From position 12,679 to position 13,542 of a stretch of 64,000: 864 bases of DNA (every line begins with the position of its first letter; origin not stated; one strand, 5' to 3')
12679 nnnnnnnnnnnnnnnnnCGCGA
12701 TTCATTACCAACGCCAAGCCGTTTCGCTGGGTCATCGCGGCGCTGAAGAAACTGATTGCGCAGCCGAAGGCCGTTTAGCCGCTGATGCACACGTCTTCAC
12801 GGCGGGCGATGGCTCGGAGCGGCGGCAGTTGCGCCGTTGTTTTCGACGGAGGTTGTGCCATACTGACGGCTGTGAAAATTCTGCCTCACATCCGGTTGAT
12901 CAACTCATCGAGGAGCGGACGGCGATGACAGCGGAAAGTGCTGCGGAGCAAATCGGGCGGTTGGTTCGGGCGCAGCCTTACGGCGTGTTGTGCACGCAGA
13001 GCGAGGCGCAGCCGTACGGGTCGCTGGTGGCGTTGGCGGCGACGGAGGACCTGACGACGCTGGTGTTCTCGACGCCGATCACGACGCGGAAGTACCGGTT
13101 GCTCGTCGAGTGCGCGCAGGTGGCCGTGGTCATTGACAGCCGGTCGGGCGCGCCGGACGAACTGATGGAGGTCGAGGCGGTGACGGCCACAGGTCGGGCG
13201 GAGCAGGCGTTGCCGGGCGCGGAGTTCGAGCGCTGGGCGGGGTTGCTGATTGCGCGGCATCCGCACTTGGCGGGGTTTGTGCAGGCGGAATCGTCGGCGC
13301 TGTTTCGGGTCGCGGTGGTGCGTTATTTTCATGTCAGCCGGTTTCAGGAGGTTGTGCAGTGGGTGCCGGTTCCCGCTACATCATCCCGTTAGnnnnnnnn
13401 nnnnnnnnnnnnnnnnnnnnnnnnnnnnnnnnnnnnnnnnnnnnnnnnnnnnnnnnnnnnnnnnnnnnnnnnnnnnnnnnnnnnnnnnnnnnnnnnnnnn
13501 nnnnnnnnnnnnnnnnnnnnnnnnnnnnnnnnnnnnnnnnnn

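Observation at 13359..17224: Rifampin-phosphotransferase-like PEP-utilising enzyme translationally coupled (ATGA) to an FeS-BCP photolyase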

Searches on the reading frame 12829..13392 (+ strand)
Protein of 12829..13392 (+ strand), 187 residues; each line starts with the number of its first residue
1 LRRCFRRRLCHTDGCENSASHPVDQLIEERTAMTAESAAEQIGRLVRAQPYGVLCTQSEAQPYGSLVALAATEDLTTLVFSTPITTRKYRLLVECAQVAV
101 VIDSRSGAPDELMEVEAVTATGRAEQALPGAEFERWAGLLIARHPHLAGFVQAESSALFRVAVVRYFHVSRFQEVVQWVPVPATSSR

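Call 7: search_protein_families(library=pfam, proteins=[window:12829-13392:+], max_evalue=0.01)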
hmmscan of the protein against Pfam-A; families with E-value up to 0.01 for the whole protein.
window:12829-13392:+ (187 aa): 1 family
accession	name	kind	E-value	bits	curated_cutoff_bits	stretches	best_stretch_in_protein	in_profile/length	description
PF01243.27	PNPOx_N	-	3e-08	34.5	28.1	1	40-163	3-110/120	Pyridoxamine 5'-phosphate oxidase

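Call 8: search_protein_families(library=ncbifam, proteins=[window:12829-13392:+], max_evalue=0.01)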
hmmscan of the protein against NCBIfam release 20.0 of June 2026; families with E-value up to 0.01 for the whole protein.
window:12829-13392:+ (187 aa): 1 family
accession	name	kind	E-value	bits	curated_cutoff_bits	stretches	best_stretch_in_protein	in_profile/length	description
TIGR03618.1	Rv1155_F420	subfamily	0.0026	17.9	79.05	1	45-130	4-83/127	TIGR03618 family F420-dependent PPOX class oxidoreductase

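Call 24: search_solved_structures(query=window:12925-13389:+, max_evalue=10, show_alignments=2)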
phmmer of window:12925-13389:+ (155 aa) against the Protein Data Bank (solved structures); distinct sequences matched with E-value up to 10: 2.
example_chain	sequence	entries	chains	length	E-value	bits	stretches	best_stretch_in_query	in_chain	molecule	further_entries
3hhl_A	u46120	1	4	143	0.12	15.4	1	86-132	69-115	RPA0582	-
3dca_A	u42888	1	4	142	0.15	15.1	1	86-132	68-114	RPA0582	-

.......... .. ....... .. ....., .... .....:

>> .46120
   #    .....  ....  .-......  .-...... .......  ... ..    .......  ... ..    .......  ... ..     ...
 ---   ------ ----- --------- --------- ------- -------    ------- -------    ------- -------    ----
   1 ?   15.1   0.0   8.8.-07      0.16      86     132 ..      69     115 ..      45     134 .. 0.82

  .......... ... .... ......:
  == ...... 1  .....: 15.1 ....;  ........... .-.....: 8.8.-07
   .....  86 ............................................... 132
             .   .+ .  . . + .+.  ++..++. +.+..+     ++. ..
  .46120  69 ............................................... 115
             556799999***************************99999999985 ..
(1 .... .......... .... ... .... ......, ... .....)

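Call 32: find_homologous_proteins(query=window:12925-13389:+, max_evalue=0.00001)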
Query window:12925-13389:+ (155 aa): 1106 proteins with E <= 0.00001 among 1420 candidates; the best 120 are listed.
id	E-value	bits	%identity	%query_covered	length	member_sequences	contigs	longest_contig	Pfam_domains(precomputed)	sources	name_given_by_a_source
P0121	4.0e-93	326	100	100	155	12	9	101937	PF01243.28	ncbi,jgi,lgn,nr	ncbi:MAG: pyridoxamine 5'-phosphate oxidase family protein [Verrucomicrobia bacterium]|nr:pyridoxami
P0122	4.0e-67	242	78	92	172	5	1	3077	PF01243.28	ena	-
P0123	4.2e-67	242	78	95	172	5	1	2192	PF01243.28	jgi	-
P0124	1.1e-66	241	78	92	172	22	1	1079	PF01243.28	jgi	-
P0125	1.3e-66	241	77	94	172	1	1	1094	PF01243.28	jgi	jgi:nitroimidazol reductase NimA-like FMN-containing flavoprotein (pyridoxamine 5'-phosphate oxidase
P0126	1.6e-66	240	79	95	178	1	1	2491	PF01243.28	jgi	jgi:nitroimidazol reductase NimA-like FMN-containing flavoprotein (pyridoxamine 5'-phosphate oxidase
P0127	6.0e-66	238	77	97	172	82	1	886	PF01243.28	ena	-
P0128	6.7e-66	238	75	94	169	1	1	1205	PF01243.28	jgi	-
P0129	1.7e-65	237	77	92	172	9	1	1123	PF01243.28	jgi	-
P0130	4.3e-65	236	76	92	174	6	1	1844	PF01243.28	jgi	jgi:hypothetical protein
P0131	5.3e-65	235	77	92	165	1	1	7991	PF01243.28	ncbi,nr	ncbi:MAG: pyridoxamine 5'-phosphate oxidase family protein [Verrucomicrobia bacterium]|nr:pyridoxami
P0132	6.0e-65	235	77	92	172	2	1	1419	PF01243.28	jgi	-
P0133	6.5e-65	235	78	93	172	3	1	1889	PF01243.28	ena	-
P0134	8.0e-65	235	76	92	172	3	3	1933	PF01243.28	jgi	jgi:hypothetical protein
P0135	2.0e-64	233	79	91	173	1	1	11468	PF01243.28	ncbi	ncbi:pyridoxamine 5'-phosphate oxidase family protein [Candidatus Sumerlaeota bacterium]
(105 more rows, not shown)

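Call 38: search_protein_families(library=pfam, proteins=[window:12925-13389:+], max_evalue=1)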
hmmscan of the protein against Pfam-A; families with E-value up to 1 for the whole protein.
window:12925-13389:+ (155 aa): 2 families
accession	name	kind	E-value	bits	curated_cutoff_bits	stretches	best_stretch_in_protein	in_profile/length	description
PF01243.27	PNPOx_N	-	1.8e-08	35.2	28.1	1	8-131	3-110/120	Pyridoxamine 5'-phosphate oxidase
PF02911.23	Formyl_trans_C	-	0.15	12.7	21.1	1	6-72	14-81/100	Formyl transferase, C-terminal domain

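Call 45: predict_structure(alignment_id=A3)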
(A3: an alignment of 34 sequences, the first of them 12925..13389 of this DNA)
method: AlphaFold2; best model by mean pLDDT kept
length: 155 residues; sequences in the alignment: 34
mean_pLDDT: 88.8   pTM: 0.84
mean pLDDT of the five models: 88.8, 85.8, 52.5, 51.4, 47.8
residues with pLDDT >= 90: 111; 70-90: 25; 50-70: 15; < 50: 4
segments of 3 or more residues with pLDDT < 50: none
pLDDT, mean of each block of 10 residues (from residue 1): 76 93 79 94 97 93 93 69 88 96 98 98 98 88 87 57
secondary structure, 60 per line:
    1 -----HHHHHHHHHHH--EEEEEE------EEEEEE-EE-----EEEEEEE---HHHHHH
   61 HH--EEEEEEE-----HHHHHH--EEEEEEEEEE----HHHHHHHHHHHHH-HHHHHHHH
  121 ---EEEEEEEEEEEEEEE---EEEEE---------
elements in order: H6-16 E19-24 E31-36 E45-51 H55-62 E65-71 H77-82 E85-94 H99-111 H113-120 E124-138 E142-146

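Call 47: fold_search(model_id=the predicted structure, library=pdb)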
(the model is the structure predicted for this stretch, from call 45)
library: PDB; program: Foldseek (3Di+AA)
matches with E <= 10: 622; with E <= 0.001: 214
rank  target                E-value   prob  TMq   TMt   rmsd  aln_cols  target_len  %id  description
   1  5bnc_A                1.5e-10  1.00  0.78  0.50   2.4       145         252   21  Structure of heme binding protein MSMEG_6519 from Mycobacterium smegmatis (released 2015-10-21)
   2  5bnc_B                1.7e-10  1.00  0.83  0.54   2.2       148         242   18  Structure of heme binding protein MSMEG_6519 from Mycobacterium smegmatis (released 2015-10-21)
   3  6vna_B                3.0e-10  1.00  0.74  0.75   2.7       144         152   18  Pden_1323 (released 2021-02-03)
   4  2i02_A                7.8e-10  1.00  0.64  0.70   4.3       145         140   14  CRYSTAL STRUCTURE OF a pyridoxamine 5'-phosphate oxidase-like family protein (NPUN_R6570) FROM NOSTOC PUNCTIFORME PCC  (released 2006-08-29)
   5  6vna_A                2.4e-09  1.00  0.73  0.76   3.3       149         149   19  Pden_1323 (released 2021-02-03)
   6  2arz_A                4.4e-09  1.00  0.79  0.53   2.2       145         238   16  Crystal Structure of Protein of Unknown Function from Pseudomonas aeruginosa (released 2005-10-04)
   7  2i02_B                6.6e-09  1.00  0.66  0.72   4.3       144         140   15  CRYSTAL STRUCTURE OF a pyridoxamine 5'-phosphate oxidase-like family protein (NPUN_R6570) FROM NOSTOC PUNCTIFORME PCC  (released 2006-08-29)
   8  9bl1                  1.5e-08  1.00  0.76  0.47   3.0       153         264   16  Crystal structure of heme-binding protein from Populus trichocarpa (released 2025-03-12)
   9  6m09_A                1.9e-08  1.00  0.79  0.51   2.0       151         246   18  The ligand-free structure of the chloroplast protein At3g03890 (released 2020-12-16)
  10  6m0a_B                2.8e-08  1.00  0.79  0.49   2.1       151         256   17  The heme-bound structure of the chloroplast protein At3g03890 (released 2020-12-16)
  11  2fhq_A                2.8e-08  1.00  0.68  0.77   3.8       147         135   14  Crystal Structure of General Stress Protein from Bacteroides thetaiotaomicron (released 2006-02-07)
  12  2arz_B                2.9e-08  1.00  0.72  0.50   3.1       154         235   15  Crystal Structure of Protein of Unknown Function from Pseudomonas aeruginosa (released 2005-10-04)
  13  1xhn_B                3.3e-08  1.00  0.71  0.65   4.2       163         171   13  The crystal structure of Cellular Repressor of E1A-stimulated Genes (CREG) (released 2005-11-15)
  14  3dnh_A                3.5e-08  1.00  0.71  0.49   5.0       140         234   19  The crystal structure of the protein Atu2129 (unknown function) from Agrobacterium tumefaciens str. C58 (released 2008-09-02)
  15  1xhn_A                3.5e-08  1.00  0.71  0.65   4.2       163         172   13  The crystal structure of Cellular Repressor of E1A-stimulated Genes (CREG) (released 2005-11-15)
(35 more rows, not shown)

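Call 62: search_solved_structures(query=A3, max_evalue=1, show_alignments=3)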
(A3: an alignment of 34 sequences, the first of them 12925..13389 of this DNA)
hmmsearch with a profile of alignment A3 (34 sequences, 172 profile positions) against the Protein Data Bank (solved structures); distinct sequences matched with E-value up to 1: 4.
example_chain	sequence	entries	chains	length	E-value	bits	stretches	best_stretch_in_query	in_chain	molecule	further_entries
8sgi_A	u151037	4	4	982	0.13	15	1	11-113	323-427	Sodium/calcium exchanger 1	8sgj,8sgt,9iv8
1dnl_A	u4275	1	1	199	0.25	14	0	41-90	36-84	PYRIDOXINE 5'-PHOSPHATE OXIDASE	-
1g76_A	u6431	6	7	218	0.33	13.7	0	41-90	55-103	PYRIDOXINE 5`-PHOSPHATE OXIDASE | PYRIDOXINE 5'-PHOSPHATE OXIDASE | Pyridoxamine 5'-phosphate oxidase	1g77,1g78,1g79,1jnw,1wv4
9xzp_A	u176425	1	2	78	0.36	13.5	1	77-129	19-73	De novo protein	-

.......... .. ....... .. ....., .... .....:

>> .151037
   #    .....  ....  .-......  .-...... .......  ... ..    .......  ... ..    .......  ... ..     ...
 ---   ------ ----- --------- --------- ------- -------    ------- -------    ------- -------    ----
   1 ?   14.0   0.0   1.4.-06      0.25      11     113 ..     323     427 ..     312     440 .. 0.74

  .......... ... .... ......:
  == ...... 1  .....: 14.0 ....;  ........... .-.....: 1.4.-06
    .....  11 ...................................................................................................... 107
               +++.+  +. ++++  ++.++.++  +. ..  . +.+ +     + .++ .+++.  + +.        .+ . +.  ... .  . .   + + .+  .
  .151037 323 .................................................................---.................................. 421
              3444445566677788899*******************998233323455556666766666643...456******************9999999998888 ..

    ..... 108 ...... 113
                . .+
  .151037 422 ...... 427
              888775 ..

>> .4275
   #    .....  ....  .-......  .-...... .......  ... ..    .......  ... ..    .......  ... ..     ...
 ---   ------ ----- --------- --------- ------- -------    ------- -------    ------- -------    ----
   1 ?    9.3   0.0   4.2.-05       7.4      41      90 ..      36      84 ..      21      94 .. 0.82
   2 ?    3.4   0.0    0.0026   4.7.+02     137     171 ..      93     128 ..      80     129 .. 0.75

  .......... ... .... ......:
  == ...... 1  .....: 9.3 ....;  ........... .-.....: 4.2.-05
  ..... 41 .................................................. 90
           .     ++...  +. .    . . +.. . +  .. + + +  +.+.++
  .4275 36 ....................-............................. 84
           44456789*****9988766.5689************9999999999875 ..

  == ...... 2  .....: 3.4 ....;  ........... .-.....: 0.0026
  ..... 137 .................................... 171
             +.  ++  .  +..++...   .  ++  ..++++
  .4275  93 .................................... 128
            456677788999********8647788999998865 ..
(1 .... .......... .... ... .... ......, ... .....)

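Call 79: search_protein_families(library=padloc, proteins=[window:12925-13392:+], max_evalue=0.01)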
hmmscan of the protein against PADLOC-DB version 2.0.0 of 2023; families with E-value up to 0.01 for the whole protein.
window:12925-13392:+ (155 aa): 0 families
